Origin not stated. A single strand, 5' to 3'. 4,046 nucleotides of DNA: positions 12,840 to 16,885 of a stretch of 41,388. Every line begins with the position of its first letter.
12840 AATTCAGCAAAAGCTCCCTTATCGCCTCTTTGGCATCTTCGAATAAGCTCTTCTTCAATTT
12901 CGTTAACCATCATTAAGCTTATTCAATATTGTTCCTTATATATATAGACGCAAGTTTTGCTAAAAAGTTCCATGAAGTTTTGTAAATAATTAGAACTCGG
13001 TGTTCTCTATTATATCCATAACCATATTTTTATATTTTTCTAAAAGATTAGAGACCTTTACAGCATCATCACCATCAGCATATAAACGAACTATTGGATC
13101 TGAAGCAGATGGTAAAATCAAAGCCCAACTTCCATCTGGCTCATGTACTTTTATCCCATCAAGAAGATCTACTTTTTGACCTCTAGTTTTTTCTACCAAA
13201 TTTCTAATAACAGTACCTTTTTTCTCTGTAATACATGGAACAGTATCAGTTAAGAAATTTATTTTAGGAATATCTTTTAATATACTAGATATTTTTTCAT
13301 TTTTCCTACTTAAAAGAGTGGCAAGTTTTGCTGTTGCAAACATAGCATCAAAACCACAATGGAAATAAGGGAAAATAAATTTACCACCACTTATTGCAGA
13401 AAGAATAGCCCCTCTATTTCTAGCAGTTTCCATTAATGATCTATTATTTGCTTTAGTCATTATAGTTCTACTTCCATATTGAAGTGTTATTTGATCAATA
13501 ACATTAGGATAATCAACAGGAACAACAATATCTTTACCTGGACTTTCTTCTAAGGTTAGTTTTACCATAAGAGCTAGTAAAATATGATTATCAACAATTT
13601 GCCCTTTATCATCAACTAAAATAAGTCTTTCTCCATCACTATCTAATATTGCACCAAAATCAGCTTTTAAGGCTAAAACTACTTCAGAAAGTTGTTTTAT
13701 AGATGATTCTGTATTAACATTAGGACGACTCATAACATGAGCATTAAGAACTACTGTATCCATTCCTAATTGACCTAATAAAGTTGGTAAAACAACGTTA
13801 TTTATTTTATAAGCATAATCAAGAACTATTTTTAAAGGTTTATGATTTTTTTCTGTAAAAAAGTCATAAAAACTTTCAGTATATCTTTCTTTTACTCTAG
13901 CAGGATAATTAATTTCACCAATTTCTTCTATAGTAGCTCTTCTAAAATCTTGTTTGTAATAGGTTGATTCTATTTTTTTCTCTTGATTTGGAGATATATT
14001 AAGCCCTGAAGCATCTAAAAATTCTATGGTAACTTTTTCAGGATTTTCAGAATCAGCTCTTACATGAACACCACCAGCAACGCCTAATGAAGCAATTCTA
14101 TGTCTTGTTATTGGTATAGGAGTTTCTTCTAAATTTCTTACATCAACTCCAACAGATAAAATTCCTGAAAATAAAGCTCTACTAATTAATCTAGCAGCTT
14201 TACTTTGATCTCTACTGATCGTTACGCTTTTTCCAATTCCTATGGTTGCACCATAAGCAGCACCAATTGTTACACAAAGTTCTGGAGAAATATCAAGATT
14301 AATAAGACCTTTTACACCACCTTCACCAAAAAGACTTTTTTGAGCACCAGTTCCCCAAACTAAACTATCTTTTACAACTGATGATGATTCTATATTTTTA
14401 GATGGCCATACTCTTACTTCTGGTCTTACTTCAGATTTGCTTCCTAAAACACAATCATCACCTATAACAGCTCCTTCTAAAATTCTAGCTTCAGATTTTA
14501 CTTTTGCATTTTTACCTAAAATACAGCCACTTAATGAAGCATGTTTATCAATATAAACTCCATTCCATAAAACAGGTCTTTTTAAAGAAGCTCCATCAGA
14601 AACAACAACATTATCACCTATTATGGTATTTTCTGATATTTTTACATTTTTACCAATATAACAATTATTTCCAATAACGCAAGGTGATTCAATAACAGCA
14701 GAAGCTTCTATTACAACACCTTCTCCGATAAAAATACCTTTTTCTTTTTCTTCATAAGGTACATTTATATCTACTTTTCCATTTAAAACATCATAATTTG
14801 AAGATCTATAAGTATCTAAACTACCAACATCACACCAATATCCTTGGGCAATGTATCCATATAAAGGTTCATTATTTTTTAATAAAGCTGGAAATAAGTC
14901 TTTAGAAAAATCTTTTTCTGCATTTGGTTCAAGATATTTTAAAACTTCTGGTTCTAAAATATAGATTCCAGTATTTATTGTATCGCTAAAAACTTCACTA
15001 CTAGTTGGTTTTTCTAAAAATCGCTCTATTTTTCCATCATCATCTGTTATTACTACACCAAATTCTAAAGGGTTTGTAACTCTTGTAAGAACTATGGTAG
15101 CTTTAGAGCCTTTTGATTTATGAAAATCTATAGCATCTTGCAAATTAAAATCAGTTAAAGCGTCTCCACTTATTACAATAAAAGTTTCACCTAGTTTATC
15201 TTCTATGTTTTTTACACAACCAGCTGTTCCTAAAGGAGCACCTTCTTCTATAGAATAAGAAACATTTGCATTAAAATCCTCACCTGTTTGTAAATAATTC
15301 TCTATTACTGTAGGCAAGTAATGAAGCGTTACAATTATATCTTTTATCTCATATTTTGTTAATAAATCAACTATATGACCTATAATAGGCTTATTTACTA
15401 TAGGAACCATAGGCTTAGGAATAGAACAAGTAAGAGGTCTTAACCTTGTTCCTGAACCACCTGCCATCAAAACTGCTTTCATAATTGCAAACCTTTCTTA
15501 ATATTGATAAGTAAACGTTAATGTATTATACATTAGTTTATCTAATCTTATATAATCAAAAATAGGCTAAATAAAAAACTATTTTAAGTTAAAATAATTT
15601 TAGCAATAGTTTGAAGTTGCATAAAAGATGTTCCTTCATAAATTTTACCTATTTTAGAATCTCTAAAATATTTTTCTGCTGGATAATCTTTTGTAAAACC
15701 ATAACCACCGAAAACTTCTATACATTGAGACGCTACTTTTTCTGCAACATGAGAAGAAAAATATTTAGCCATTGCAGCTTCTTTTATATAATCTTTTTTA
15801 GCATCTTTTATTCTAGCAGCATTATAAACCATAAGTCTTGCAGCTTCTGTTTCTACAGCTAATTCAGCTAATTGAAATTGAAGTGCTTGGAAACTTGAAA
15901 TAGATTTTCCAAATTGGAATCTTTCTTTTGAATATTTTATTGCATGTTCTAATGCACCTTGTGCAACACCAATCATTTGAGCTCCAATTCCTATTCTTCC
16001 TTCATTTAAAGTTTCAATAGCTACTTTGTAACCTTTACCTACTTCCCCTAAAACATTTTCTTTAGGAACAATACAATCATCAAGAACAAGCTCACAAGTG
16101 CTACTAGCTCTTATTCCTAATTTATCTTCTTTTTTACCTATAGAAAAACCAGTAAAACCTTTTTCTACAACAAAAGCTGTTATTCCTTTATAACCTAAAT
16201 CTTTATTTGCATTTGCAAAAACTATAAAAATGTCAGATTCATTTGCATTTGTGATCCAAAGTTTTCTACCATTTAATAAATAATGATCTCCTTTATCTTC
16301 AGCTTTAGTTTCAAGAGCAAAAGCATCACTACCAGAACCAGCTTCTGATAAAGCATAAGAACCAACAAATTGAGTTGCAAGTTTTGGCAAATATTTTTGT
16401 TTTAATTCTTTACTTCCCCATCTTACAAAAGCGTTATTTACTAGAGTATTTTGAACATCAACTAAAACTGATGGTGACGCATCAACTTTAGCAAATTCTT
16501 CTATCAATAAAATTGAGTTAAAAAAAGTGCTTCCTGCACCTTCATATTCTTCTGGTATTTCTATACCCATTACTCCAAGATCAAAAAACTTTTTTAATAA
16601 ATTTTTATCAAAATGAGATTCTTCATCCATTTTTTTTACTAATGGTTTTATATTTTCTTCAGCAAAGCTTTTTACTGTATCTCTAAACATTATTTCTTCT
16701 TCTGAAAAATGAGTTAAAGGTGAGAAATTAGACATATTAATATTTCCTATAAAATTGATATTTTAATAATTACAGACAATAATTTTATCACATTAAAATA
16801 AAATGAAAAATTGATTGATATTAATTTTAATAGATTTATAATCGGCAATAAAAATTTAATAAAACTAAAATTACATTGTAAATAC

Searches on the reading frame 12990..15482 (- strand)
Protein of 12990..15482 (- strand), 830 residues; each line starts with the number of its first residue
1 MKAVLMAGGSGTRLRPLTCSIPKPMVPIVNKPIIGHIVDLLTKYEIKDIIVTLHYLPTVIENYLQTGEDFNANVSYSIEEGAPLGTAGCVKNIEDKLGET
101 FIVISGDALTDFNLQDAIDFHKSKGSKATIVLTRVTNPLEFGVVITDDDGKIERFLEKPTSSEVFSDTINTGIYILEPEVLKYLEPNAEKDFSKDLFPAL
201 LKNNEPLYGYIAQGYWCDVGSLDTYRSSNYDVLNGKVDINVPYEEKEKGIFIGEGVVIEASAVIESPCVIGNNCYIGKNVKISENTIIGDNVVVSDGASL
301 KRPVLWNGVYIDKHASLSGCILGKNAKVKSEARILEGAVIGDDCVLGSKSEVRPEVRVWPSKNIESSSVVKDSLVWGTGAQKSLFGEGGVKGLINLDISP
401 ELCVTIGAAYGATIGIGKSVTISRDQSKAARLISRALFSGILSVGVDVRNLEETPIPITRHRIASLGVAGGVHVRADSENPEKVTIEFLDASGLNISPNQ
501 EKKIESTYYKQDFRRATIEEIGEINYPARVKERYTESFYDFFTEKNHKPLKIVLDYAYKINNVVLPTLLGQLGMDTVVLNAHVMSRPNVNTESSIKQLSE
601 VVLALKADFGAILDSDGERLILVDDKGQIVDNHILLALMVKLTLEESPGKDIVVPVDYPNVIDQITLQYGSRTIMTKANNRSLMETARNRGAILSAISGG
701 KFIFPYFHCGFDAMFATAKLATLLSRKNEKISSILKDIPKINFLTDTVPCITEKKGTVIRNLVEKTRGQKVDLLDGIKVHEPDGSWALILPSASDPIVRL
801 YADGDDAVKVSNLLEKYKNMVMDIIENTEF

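Call 8: search_protein_families(library=pfam, proteins=[window:12990-15482:-])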
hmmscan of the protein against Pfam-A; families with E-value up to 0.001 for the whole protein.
window:12990-15482:- (830 aa): 11 families
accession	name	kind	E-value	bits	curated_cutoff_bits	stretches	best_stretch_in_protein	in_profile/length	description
PF00483.29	NTP_transferase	-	4.4e-57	193.9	21.2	1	2-233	1-243/245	Nucleotidyl transferase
PF02878.22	PGM_PMM_I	-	5.5e-21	75.1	22.5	1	383-514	2-137/138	Phosphoglucomutase/phosphomannomutase, alpha/beta/alpha domain I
PF00132.30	Hexapep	-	9.5e-19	66.7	27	3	267-300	1-34/36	Bacterial transferase hexapeptide (six repeats)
PF25084.1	LbH_EIF2B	-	2.7e-18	66.3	54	1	249-351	3-104/105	EIF2B subunit epsilon LbH domain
PF02879.22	PGM_PMM_II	-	1.2e-11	45.5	29.3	1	533-627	2-103/103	Phosphoglucomutase/phosphomannomutase, alpha/beta/alpha domain II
PF25087.1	GMPPB_C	-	4.1e-08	33.3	39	1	271-366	8-102/110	GMPPB C-terminal domain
PF14602.12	Hexapep_2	-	2.6e-07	30.7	27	1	268-299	2-31/34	Hexapeptide repeat of succinyl-transferase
PF24894.1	Hexapep_GlmU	-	3.5e-06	27.5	23.3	1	269-334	20-83/104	GlmU-like, C-terminal hexapeptide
PF12804.13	NTP_transf_3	-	3.8e-05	24.4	27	1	3-58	1-50/160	MobA-like NTP transferase domain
PF02880.22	PGM_PMM_III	-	6.8e-05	23.4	20.7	1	634-739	4-112/115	Phosphoglucomutase/phosphomannomutase, alpha/beta/alpha domain III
PF25247.1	LbH_GLGC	-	0.00072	19.9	27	0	251-336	17-101/135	GLGC left-handed parallel beta-helix domain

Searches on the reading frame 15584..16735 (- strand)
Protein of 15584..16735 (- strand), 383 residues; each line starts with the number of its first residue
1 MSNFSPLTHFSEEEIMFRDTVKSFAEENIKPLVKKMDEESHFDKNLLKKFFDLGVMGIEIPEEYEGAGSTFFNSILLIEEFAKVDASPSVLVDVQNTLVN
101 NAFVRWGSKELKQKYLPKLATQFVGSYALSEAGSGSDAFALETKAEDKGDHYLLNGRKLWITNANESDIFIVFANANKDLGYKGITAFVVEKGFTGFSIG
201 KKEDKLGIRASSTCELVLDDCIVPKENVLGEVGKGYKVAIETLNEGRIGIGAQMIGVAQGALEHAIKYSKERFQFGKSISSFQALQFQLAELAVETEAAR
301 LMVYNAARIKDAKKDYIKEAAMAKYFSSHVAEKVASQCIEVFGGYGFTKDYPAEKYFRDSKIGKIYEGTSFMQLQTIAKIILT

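Call 8: search_protein_families(library=pfam, proteins=[window:15584-16735:-])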
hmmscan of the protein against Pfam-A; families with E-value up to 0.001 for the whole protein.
window:15584-16735:- (383 aa): 5 families
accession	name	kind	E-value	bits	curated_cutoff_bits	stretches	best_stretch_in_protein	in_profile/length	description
PF00441.29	Acyl-CoA_dh_1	-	1.4e-49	168.6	22.4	1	233-381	1-149/150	Acyl-CoA dehydrogenase, C-terminal domain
PF02771.21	Acyl-CoA_dh_N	-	6.8e-34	117.1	22.9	1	11-121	1-111/113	Acyl-CoA dehydrogenase, N-terminal domain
PF02770.24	Acyl-CoA_dh_M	-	2.8e-25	88.8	33.3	1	127-221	2-97/97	Acyl-CoA dehydrogenase, middle domain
PF08028.16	Acyl-CoA_dh_2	-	5.5e-24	85.4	22.7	1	248-370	1-133/134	Acyl-CoA dehydrogenase, C-terminal domain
PF22924.1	ACOX_C_alpha1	-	3.5e-06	27.4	27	1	243-381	4-168/169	Acyl-CoA oxidase, C-alpha1 domain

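Call 35: list_cluster_members(proteins=[P0001, P0002, P0004, P0005, P0006, window:15584-16735:-, window:12990-15482:-])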
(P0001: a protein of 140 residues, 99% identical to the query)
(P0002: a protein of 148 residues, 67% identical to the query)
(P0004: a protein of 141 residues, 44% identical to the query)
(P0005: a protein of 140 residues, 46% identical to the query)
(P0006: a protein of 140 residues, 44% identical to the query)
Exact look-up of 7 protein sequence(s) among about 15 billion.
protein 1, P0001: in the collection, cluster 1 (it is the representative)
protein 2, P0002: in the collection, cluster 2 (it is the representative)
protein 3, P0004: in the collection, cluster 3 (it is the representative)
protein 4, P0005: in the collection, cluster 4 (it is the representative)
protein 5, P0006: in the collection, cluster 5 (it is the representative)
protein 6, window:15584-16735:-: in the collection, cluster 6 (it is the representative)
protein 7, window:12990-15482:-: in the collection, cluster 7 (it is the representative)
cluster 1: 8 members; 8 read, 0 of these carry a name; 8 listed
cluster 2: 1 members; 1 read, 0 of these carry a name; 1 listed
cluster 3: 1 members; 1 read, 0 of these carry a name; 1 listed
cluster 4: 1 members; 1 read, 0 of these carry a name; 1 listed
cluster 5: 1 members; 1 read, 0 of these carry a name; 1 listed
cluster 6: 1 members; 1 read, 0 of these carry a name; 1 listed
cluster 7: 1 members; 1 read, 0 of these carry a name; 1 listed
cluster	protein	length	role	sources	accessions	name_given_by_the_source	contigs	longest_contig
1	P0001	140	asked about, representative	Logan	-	-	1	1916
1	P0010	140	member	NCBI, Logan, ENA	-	-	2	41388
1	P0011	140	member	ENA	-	-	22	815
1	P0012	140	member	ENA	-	-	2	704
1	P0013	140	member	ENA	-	-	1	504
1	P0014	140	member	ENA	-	-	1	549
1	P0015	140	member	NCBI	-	-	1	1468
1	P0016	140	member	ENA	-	-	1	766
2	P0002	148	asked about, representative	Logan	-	-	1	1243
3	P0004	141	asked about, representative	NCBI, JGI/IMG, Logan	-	-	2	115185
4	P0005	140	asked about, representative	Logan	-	-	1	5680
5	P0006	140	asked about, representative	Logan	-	-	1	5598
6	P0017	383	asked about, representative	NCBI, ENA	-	-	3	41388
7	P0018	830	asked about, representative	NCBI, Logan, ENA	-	-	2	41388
